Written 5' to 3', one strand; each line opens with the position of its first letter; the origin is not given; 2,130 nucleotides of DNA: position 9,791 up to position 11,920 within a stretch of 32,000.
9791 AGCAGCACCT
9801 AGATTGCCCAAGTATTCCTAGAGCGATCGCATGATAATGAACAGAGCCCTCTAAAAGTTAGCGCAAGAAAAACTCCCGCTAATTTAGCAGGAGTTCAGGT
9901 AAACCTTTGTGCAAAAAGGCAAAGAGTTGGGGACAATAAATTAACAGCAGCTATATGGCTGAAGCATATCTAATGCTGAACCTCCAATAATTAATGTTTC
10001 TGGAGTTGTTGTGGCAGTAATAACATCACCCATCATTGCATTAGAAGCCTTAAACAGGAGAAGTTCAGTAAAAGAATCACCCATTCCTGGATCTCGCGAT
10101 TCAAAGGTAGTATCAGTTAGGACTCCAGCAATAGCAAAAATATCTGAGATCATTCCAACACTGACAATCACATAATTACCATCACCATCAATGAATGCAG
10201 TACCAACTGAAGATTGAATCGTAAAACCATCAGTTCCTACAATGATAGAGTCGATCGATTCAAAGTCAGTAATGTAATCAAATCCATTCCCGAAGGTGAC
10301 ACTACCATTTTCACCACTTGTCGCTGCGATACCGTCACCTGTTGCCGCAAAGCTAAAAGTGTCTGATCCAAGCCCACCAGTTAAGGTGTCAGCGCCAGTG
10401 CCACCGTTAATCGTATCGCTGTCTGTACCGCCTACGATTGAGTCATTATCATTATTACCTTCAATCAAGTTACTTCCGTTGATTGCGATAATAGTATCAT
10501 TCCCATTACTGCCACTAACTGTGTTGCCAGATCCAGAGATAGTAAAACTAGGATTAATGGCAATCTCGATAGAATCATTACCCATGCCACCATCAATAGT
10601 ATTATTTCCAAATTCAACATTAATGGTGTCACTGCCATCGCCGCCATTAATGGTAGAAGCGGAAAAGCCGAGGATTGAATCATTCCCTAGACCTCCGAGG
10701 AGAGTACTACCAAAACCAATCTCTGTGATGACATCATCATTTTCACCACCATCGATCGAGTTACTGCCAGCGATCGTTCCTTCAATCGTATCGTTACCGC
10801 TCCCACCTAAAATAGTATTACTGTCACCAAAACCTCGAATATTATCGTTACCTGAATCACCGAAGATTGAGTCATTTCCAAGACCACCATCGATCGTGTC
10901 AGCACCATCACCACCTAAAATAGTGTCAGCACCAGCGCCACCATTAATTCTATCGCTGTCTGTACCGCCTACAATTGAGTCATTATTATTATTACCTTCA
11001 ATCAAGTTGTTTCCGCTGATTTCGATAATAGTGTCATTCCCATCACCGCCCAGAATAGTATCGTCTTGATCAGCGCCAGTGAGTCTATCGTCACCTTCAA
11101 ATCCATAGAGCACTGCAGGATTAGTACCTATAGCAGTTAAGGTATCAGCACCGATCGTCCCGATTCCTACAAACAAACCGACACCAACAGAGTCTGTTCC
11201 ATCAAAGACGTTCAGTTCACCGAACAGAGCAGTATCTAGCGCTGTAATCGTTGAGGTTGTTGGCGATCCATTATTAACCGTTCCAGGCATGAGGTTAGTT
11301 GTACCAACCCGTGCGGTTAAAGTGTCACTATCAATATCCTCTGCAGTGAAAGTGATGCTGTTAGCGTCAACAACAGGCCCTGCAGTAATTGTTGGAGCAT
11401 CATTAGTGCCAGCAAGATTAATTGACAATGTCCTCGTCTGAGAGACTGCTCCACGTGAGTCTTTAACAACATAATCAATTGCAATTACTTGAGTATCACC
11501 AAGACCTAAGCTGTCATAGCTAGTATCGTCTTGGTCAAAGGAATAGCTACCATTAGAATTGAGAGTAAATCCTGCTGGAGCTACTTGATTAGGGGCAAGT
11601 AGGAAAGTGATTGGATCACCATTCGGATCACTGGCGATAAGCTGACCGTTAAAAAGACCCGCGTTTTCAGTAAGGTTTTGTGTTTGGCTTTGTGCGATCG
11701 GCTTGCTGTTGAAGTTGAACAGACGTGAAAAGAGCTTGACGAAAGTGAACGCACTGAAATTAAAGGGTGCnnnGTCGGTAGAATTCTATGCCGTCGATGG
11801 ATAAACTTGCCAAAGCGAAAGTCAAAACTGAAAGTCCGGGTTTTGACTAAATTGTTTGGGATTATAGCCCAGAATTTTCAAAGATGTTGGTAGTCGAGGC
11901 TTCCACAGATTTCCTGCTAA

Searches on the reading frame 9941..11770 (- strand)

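Call 12: search_protein_families(library=pfam, proteins=[window:9941-11770:-], max_evalue=0.001)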
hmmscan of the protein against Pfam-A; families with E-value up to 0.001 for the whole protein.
window:9941-11770:- (609 aa): 2 families
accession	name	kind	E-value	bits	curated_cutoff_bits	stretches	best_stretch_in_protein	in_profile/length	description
PF00353.25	HemolysinCabind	-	1.2e-31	108.7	23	6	268-302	2-36/36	RTX calcium-binding nonapeptide repeat (4 copies)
PF17803.7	Cadherin_4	-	3.5e-05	24.7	25.1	1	21-78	11-71/71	Bacterial cadherin-like domain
